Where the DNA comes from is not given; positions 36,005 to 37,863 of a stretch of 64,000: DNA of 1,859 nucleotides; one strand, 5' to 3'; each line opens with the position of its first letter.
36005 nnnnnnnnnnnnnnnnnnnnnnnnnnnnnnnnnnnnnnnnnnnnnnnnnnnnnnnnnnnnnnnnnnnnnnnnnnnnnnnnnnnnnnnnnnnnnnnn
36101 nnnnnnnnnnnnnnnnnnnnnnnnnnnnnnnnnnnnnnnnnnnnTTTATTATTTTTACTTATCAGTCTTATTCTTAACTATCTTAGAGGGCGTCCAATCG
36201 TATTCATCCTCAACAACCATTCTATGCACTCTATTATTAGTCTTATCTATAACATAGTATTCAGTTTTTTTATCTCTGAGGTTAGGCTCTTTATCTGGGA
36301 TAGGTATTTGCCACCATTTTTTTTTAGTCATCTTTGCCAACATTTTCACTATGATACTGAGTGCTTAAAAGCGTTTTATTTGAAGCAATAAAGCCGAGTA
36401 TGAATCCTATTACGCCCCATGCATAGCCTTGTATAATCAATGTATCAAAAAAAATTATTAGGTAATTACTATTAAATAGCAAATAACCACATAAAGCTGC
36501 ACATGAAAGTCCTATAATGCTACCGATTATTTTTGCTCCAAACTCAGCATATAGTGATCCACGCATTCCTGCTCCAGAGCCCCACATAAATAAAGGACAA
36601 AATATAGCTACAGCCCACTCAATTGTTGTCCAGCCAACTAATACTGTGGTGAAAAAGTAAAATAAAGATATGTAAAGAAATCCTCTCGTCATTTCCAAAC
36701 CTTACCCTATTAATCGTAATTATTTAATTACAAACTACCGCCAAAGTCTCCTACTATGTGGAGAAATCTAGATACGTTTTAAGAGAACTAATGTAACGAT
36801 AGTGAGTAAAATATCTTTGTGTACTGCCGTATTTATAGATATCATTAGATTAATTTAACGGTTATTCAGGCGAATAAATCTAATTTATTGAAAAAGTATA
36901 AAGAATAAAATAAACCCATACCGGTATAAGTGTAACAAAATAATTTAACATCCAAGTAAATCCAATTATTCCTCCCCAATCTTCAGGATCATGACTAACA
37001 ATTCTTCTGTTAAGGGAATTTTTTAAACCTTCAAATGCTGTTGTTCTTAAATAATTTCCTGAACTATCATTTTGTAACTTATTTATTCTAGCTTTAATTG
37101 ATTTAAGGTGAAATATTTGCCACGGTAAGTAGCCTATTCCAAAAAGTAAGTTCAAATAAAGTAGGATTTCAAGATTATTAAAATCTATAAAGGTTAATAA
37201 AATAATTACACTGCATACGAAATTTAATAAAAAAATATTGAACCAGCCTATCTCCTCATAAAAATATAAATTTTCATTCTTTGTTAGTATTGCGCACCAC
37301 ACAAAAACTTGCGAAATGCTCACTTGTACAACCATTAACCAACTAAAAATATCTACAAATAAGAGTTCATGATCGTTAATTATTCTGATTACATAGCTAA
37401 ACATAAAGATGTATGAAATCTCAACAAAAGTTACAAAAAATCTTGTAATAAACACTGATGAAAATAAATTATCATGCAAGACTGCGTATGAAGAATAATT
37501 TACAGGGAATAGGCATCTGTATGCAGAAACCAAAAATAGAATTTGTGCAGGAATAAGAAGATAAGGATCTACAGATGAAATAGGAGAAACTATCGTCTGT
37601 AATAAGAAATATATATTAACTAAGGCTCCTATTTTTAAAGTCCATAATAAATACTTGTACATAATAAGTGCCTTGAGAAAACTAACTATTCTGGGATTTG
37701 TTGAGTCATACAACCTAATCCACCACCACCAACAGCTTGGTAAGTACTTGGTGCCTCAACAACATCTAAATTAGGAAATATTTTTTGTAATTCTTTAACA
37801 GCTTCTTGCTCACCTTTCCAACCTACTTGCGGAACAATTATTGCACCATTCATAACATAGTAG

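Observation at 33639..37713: About 4 kb ORFan islet of small membrane/secreted proteins between soxG and aguA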

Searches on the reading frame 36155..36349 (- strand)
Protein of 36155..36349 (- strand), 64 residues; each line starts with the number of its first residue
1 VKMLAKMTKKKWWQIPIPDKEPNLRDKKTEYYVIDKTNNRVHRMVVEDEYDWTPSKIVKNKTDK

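Call 3: search_protein_families(library=pfam, max_evalue=1, proteins=[window:36155-36349:-])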
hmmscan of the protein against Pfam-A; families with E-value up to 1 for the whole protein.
window:36155-36349:- (64 aa): 0 families

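Call 4: search_protein_families(library=ncbifam, max_evalue=1, proteins=[window:36155-36349:-])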
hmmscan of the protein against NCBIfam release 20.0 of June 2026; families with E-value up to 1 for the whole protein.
window:36155-36349:- (64 aa): 0 families

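Call 31: search_protein_families(library=phrogs, max_evalue=0.01, proteins=[window:36155-36349:-])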
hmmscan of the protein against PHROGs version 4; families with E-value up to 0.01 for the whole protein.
window:36155-36349:- (64 aa): 0 families

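Call 74: search_protein_families(library=padloc, max_evalue=0.01, proteins=[window:36155-36349:-])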
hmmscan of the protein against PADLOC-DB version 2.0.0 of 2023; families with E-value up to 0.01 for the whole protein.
window:36155-36349:- (64 aa): 1 family
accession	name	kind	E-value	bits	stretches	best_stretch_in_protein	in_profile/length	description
PDLC02015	SAVED7--SAVED_TM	-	0.0022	15.6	1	3-62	119-178/267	-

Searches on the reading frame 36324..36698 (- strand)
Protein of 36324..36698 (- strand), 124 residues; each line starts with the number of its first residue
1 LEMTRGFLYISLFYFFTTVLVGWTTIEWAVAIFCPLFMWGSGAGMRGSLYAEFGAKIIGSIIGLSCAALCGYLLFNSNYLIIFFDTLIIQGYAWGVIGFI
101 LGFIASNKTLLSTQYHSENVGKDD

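Call 3: search_protein_families(library=pfam, max_evalue=1, proteins=[window:36324-36698:-])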
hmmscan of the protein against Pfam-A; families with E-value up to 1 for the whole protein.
window:36324-36698:- (124 aa): 1 family
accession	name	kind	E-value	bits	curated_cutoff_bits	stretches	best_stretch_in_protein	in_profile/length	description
PF11167.13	DUF2953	-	0.26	11.8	22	1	88-106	13-31/53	Protein of unknown function (DUF2953)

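Call 4: search_protein_families(library=ncbifam, max_evalue=1, proteins=[window:36324-36698:-])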
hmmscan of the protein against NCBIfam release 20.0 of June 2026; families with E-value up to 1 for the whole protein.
window:36324-36698:- (124 aa): 0 families

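Call 31: search_protein_families(library=phrogs, max_evalue=0.01, proteins=[window:36324-36698:-])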
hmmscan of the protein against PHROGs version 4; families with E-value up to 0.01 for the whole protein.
window:36324-36698:- (124 aa): 0 families

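Call 74: search_protein_families(library=padloc, max_evalue=0.01, proteins=[window:36324-36698:-])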
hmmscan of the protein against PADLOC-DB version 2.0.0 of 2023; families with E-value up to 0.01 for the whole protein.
window:36324-36698:- (124 aa): 0 families

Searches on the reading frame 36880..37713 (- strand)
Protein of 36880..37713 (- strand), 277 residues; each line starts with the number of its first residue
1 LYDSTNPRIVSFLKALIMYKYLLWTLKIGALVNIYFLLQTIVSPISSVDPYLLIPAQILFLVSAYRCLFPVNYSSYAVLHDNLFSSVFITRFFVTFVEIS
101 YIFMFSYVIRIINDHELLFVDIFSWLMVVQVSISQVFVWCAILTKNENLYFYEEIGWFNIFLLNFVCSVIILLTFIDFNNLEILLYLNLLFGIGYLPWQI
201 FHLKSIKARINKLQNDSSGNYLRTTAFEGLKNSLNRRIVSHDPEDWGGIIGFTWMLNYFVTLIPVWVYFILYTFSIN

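Call 3: search_protein_families(library=pfam, max_evalue=1, proteins=[window:36880-37713:-])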
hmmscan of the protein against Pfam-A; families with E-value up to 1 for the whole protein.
window:36880-37713:- (277 aa): 0 families

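Call 4: search_protein_families(library=ncbifam, max_evalue=1, proteins=[window:36880-37713:-])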
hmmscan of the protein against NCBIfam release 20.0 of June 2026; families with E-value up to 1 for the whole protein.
window:36880-37713:- (277 aa): 1 family
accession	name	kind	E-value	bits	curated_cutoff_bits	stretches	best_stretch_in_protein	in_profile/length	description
NF002402.0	PRK01470.1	equivalog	0.15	11.6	71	1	181-220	9-49/53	twin arginine translocase protein A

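Call 22: find_encoding_contigs(protein=window:36880-37713:-, flank=10000, max_places=10)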
Protein window:36880-37713:- (277 aa): no gene with exactly this product is on record in the collection.

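Call 24: find_encoding_contigs(protein=window:36880-37662:-, flank=10000, max_places=10)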
Protein window:36880-37662:- (260 aa): no gene with exactly this product is on record in the collection.

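Call 31: search_protein_families(library=phrogs, max_evalue=0.01, proteins=[window:36880-37662:-])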
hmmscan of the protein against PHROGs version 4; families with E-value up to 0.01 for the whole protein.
window:36880-37662:- (260 aa): 0 families

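Call 74: search_protein_families(library=padloc, max_evalue=0.01, proteins=[window:36880-37662:-])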
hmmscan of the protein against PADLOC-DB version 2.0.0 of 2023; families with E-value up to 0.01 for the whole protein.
window:36880-37662:- (260 aa): 0 families

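Call 80: predict_structure(alignment_id=A5)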
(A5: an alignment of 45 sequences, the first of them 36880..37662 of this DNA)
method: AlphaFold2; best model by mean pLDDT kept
length: 260 residues; sequences in the alignment: 45
mean_pLDDT: 92.6   pTM: 0.89
mean pLDDT of the five models: 92.6, 92.5, 92.4, 92.0, 91.2
residues with pLDDT >= 90: 201; 70-90: 53; 50-70: 6; < 50: 0
segments of 3 or more residues with pLDDT < 50: none
pLDDT, mean of each block of 10 residues (from residue 1): 89 97 96 98 97 93 94 97 97 91 97 98 93 95 97 90 89 93 89 80 74 95 92 87 93 93
secondary structure, 60 per line:
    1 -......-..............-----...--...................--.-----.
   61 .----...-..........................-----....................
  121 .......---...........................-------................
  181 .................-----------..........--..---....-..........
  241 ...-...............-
elements in order: H2-7 H9-22 H33-51 H70-95 H101-127 H131-157 H165-197 H209-218 H226-229 H231-243 H245-259

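Call 83: fold_search(model_id=the predicted structure, library=pdb)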
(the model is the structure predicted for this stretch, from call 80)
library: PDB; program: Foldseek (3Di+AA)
matches with E <= 10: 493; with E <= 0.001: 0
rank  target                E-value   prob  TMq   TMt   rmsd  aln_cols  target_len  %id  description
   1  5azd_A                1.2e-01  0.99  0.49  0.51   7.7       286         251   13  Crystal structure of thermophilic rhodopsin. (released 2016-04-27)
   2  7vuy_R                1.3e-01  0.85  0.35  0.35   9.3       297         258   13  Cryo-EM structure of pseudoallergen receptor MRGPRX2 complex with PAMP-12. state1 (released 2021-12-01)
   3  7d7m_A                2.0e-01  0.72  0.39  0.36   9.5       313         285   15  Cryo-EM Structure of the Prostaglandin E Receptor EP4 Coupled to G Protein (released 2020-11-18)
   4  4xto_B                2.2e-01  0.90  0.44  0.43   8.9       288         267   11  Crystal structure of the light-driven sodium pump KR2 in the pentameric red form, pH 5.6 (released 2015-04-01)
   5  4xto_A                2.6e-01  0.87  0.45  0.44   8.9       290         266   11  Crystal structure of the light-driven sodium pump KR2 in the pentameric red form, pH 5.6 (released 2015-04-01)
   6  6rf0_D                2.7e-01  0.89  0.44  0.43   8.9       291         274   13  Crystal structure of the light-driven sodium pump KR2 in the pentameric "dry" form (released 2019-04-24)
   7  7vv6                  2.7e-01  0.75  0.36  0.35  10.1       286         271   15  Cryo-EM structure of pseudoallergen receptor MRGPRX2 complex with C48/80 (local) (released 2021-12-01)
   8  4xtn_J                2.8e-01  0.87  0.44  0.43   8.8       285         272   13  Crystal structure of the light-driven sodium pump KR2 in the pentameric red form, pH 4.9 (released 2015-04-01)
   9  7vv5_R                2.9e-01  0.75  0.36  0.35  10.1       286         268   15  Cryo-EM structure of pseudoallergen receptor MRGPRX2 complex with C48/80, state1 (released 2021-12-01)
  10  6rf5                  3.2e-01  0.85  0.45  0.43   8.7       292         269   13  Crystal structure of the light-driven sodium pump KR2 in the monomeric form, pH 6.0 (released 2019-04-24)
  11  4hyj_B                3.2e-01  0.51  0.29  0.33  21.2       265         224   13  Crystal structure of Exiguobacterium sibiricum rhodopsin (released 2013-07-17)
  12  9m0d_R                3.4e-01  0.47  0.31  0.32  10.8       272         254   11  Cryo-EM structure of neurotensin receptor 1 in complex with beta-arrestin 1 (released 2025-04-09)
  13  6rf0_B                3.5e-01  0.85  0.45  0.44   8.7       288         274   12  Crystal structure of the light-driven sodium pump KR2 in the pentameric "dry" form (released 2019-04-24)
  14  8ykx_R                3.5e-01  0.75  0.43  0.41   8.9       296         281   12  Cryo-EM structure of succinate receptor SUCR1 bound to maleic acid (released 2024-05-29)
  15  4xtn_B                3.5e-01  0.63  0.39  0.38  10.9       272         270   13  Crystal structure of the light-driven sodium pump KR2 in the pentameric red form, pH 4.9 (released 2015-04-01)
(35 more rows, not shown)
